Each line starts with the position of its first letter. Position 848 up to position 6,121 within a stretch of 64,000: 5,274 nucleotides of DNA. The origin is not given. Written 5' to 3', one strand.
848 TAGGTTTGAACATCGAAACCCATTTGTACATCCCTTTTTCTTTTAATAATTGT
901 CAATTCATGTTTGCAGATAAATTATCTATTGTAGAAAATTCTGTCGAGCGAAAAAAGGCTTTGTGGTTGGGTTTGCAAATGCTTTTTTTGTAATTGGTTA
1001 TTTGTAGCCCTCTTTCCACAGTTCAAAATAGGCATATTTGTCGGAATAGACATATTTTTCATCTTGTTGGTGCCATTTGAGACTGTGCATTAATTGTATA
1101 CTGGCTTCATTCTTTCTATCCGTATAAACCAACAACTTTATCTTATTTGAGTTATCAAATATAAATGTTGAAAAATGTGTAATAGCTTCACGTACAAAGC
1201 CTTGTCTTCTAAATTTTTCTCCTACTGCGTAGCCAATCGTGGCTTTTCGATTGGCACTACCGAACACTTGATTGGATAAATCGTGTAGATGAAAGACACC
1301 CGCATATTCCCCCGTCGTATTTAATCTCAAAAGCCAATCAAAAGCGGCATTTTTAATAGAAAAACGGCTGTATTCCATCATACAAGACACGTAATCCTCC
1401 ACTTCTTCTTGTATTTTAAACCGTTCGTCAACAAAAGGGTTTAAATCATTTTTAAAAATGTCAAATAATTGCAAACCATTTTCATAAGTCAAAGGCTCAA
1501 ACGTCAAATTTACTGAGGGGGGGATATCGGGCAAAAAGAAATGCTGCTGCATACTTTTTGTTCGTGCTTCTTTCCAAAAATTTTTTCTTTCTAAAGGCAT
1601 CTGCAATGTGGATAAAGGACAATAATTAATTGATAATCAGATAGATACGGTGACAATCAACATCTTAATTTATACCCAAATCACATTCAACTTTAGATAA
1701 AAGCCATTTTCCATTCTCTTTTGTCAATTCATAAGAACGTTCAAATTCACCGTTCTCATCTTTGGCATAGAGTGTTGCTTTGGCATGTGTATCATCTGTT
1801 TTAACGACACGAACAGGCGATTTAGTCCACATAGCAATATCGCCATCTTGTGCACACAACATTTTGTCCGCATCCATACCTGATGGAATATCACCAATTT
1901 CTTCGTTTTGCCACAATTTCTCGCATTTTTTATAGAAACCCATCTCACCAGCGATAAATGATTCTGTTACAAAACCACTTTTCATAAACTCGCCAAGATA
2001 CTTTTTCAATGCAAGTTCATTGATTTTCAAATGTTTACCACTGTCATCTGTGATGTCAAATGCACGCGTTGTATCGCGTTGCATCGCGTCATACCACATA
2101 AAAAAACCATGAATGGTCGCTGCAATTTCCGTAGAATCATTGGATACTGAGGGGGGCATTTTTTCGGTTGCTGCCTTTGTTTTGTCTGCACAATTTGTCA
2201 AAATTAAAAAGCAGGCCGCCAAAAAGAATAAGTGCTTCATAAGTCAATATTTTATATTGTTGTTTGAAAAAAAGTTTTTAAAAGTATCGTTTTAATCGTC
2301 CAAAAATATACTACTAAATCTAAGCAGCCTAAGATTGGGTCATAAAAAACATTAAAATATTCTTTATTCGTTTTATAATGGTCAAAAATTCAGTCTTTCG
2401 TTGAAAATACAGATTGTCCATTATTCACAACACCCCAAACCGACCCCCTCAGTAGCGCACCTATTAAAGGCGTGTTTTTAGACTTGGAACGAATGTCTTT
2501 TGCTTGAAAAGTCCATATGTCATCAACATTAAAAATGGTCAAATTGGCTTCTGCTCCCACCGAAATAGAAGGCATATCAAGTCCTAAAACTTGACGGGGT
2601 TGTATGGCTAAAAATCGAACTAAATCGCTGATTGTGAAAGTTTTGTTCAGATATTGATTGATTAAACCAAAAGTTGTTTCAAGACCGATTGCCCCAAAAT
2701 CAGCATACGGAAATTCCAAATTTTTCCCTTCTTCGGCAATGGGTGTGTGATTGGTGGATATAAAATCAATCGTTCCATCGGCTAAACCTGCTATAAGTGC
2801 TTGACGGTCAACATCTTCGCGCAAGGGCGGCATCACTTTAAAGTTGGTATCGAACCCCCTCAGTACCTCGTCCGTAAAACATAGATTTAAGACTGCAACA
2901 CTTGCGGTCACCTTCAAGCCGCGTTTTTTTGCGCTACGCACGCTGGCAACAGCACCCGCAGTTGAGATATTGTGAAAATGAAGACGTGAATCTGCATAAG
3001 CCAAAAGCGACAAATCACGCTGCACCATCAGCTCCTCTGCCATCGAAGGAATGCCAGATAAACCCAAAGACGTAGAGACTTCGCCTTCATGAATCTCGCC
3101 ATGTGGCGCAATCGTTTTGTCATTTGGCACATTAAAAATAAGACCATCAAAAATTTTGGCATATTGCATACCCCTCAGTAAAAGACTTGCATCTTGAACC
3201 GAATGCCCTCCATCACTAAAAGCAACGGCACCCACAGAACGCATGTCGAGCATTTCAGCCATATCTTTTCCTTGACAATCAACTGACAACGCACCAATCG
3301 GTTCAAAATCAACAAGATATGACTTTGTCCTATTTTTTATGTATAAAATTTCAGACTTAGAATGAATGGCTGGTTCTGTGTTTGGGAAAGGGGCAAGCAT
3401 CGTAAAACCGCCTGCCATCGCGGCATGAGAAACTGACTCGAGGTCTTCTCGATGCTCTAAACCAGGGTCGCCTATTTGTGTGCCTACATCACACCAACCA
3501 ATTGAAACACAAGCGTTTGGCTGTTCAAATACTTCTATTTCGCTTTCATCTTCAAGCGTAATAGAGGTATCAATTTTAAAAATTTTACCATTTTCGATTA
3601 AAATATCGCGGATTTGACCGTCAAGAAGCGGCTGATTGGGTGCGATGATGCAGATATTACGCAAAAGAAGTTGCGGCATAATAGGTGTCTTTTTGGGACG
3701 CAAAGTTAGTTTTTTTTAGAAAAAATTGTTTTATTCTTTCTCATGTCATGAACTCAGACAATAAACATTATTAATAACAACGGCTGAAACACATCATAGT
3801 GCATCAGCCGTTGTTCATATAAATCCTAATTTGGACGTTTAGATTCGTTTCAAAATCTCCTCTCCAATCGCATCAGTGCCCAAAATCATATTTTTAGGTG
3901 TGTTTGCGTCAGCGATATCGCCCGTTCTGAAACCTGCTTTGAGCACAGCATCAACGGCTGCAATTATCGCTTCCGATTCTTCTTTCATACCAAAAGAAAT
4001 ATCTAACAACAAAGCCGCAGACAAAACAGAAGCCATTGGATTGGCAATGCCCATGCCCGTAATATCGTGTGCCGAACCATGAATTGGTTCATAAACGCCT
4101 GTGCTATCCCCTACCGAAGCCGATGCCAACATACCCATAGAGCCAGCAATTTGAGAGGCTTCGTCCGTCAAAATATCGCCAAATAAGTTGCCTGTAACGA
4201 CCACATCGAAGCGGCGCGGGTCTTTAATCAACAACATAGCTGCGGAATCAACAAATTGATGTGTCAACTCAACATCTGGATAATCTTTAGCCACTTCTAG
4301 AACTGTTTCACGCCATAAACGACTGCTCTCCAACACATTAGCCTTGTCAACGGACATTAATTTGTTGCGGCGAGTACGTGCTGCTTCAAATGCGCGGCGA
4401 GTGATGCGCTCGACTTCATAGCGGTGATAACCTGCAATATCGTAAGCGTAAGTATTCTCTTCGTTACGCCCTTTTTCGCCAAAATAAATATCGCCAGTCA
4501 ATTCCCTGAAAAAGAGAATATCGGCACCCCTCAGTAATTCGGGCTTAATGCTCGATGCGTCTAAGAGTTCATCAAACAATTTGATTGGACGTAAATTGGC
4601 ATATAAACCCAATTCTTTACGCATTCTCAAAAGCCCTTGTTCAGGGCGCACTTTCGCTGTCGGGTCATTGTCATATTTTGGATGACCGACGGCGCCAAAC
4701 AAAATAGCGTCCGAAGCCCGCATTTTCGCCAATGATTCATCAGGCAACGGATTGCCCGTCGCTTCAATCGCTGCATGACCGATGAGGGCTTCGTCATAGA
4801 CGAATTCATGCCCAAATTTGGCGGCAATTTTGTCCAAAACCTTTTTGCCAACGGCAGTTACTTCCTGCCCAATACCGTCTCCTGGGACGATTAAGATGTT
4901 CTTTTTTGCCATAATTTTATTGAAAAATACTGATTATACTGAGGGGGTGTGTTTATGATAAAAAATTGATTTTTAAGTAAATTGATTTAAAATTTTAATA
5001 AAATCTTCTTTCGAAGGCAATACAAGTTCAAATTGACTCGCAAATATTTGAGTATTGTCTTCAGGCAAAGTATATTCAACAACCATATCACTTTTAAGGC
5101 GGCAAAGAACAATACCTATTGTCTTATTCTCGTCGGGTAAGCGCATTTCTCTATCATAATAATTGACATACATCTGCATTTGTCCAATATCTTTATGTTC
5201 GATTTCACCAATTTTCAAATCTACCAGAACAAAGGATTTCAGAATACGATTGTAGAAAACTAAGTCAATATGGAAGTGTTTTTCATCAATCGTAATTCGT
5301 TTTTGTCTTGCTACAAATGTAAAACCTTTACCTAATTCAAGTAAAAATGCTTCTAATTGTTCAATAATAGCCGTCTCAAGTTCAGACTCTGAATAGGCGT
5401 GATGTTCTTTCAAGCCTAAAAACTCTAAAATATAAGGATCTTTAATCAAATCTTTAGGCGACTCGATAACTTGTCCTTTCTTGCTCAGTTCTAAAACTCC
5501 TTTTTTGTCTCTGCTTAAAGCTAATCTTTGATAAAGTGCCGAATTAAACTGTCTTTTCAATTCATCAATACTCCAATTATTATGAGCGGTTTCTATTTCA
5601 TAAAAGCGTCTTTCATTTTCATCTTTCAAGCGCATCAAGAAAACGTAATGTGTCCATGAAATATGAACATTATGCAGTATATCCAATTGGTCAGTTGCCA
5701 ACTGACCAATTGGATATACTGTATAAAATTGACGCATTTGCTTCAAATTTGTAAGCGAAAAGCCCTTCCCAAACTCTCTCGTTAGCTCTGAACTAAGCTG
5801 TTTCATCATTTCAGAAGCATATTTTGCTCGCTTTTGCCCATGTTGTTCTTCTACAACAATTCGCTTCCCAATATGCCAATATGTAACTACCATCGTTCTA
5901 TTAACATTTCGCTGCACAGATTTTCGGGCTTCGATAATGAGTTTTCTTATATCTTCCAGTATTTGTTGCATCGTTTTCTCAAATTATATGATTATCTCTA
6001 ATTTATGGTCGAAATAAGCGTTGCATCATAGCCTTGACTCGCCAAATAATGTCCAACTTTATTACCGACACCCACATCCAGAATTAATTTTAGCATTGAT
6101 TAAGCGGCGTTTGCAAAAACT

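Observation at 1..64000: Massively over-represented 10-13 nt motif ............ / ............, resembling a DNA-uptake-sequence-type genomic signature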

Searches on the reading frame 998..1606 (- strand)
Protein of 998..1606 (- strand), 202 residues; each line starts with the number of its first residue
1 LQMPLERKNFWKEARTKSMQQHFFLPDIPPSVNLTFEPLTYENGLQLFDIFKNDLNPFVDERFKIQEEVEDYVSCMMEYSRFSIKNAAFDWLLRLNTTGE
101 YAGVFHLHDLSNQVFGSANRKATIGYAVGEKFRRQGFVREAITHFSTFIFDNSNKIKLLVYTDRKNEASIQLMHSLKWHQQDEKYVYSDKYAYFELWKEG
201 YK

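Call 28: search_protein_families(library=pfam, proteins=[window:998-1606:-])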
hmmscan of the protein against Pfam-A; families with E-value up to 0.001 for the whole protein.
window:998-1606:- (202 aa): 2 families
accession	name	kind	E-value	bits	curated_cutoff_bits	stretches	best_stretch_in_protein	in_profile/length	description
PF13302.13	Acetyltransf_3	-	4.4e-11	44.1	25.4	1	65-176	33-135/138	Acetyltransferase (GNAT) domain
PF00583.31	Acetyltransf_1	-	0.00011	22.9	20.7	1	83-173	28-111/116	Acetyltransferase (GNAT) family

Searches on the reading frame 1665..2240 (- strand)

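Call 28: search_protein_families(library=pfam, proteins=[window:1665-2240:-])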
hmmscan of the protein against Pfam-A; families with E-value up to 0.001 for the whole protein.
window:1665-2240:- (191 aa): 1 family
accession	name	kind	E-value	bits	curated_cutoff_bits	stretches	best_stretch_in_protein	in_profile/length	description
PF12883.13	DUF3828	-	4e-10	40.5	26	1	84-187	22-123/125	Protein of unknown function (DUF3828)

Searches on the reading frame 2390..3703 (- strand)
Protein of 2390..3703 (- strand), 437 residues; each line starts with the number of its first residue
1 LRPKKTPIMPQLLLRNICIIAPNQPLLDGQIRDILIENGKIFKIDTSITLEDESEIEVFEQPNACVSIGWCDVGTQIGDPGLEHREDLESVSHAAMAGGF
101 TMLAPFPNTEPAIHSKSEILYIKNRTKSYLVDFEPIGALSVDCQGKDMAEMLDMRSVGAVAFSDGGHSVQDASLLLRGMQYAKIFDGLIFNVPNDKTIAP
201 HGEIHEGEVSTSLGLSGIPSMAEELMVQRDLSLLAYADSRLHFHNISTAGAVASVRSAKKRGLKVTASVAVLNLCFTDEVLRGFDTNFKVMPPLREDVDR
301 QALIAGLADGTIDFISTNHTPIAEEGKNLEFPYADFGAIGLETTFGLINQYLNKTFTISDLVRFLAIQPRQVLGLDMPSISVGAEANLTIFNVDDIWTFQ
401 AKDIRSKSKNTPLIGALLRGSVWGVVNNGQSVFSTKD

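Call 9: search_protein_families(library=pfam, proteins=[window:2390-3703:-])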
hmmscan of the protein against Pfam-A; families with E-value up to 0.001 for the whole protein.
window:2390-3703:- (437 aa): 2 families
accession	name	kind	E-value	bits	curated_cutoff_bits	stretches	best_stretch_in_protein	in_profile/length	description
PF01979.26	Amidohydro_1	-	3.9e-07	30.1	25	1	266-430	219-343/345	Amidohydrolase family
PF07969.17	Amidohydro_3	-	0.00082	19.4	29.7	0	354-433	405-472/472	Amidohydrolase family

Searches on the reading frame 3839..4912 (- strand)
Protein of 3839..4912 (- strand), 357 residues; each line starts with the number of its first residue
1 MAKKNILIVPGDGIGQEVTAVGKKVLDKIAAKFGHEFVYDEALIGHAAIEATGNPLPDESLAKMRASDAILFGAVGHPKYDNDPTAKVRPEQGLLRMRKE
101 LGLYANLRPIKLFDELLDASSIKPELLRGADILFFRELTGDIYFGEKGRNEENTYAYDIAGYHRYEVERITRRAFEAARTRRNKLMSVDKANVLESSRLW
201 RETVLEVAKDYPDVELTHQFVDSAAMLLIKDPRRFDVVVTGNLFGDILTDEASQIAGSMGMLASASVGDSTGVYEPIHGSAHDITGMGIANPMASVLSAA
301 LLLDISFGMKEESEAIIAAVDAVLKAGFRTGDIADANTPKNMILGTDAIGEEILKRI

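Call 9: search_protein_families(library=pfam, proteins=[window:3839-4912:-])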
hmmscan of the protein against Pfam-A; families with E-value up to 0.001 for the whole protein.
window:3839-4912:- (357 aa): 1 family
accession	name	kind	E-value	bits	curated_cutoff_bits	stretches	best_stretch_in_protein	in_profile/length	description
PF00180.25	Iso_dh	-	2e-126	422.4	27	1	5-353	1-348/348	Isocitrate/isopropylmalate dehydrogenase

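Call 19: find_encoding_contigs(protein=window:3839-4912:-, flank=10000, max_places=6)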
Protein window:3839-4912:- (357 aa): no gene with exactly this product is on record in the collection.

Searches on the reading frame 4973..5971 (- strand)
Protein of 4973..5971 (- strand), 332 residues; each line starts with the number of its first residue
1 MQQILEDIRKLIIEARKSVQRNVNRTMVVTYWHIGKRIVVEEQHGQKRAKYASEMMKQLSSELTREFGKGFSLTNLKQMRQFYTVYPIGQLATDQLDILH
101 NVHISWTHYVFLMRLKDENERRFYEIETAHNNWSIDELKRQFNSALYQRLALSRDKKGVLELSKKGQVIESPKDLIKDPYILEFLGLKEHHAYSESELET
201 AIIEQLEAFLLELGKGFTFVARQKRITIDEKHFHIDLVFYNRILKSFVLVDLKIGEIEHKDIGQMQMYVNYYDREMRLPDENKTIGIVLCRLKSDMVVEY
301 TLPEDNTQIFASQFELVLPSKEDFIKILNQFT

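Call 9: search_protein_families(library=pfam, proteins=[window:4973-5971:-])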
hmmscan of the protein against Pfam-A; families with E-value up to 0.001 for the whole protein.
window:4973-5971:- (332 aa): 2 families
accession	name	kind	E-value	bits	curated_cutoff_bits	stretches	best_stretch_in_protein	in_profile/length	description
PF06250.17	YhcG_C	-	4.3e-57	192.8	32.5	1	174-322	2-148/157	YhcG PDDEXK nuclease domain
PF17761.7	DUF1016_N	-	3.3e-43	147.5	32.8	1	7-149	1-137/137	DUF1016 N-terminal domain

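Call 74: search_protein_families(library=padloc, proteins=[window:4973-5971:-], max_evalue=0.001)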
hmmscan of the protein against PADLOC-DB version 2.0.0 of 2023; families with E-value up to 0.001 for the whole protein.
window:4973-5971:- (332 aa): 32 families (the best 25 are shown)
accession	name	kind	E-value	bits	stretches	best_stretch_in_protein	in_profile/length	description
PDLC04807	PDC-S02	-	7.8e-140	464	1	2-330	14-337/351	-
PDLC04803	PDC-S02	-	1.9e-97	324.1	1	65-330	4-256/269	-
PDLC04820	PDC-S02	-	2.1e-86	288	1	2-323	27-311/332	-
PDLC04795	PDC-S02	-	4.6e-85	283.9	1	2-330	25-342/357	-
PDLC04827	PDC-S02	-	6.6e-85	282.4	1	2-231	11-232/234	-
PDLC04810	PDC-S02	-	3.6e-84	281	1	2-326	12-338/355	-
PDLC04831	PDC-S02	-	1.3e-81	272.8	1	2-320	12-321/346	-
PDLC04822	PDC-S02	-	5.2e-78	260.6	1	3-295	12-289/294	-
PDLC04802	PDC-S02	-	6.5e-70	232.7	2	4-149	12-155/171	-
PDLC04823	PDC-S02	-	4.8e-55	184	2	101-176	29-104/175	-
PDLC04812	PDC-S02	-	1.6e-51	172.2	1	2-148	9-147/151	-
PDLC04813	PDC-S02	-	5.7e-47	157.8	1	173-329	5-159/175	-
PDLC04797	PDC-S02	-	2.2e-41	138.8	1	2-125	6-121/126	-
PDLC01464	PD_DExK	-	3.7e-40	135.2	1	106-251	1-126/126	"CAS-I,CAS-II,CAS-III,CAS-IV,CAS-V,CAS-VI; associated"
PDLC04826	PDC-S02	-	3.9e-40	135.8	1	2-218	12-217/222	-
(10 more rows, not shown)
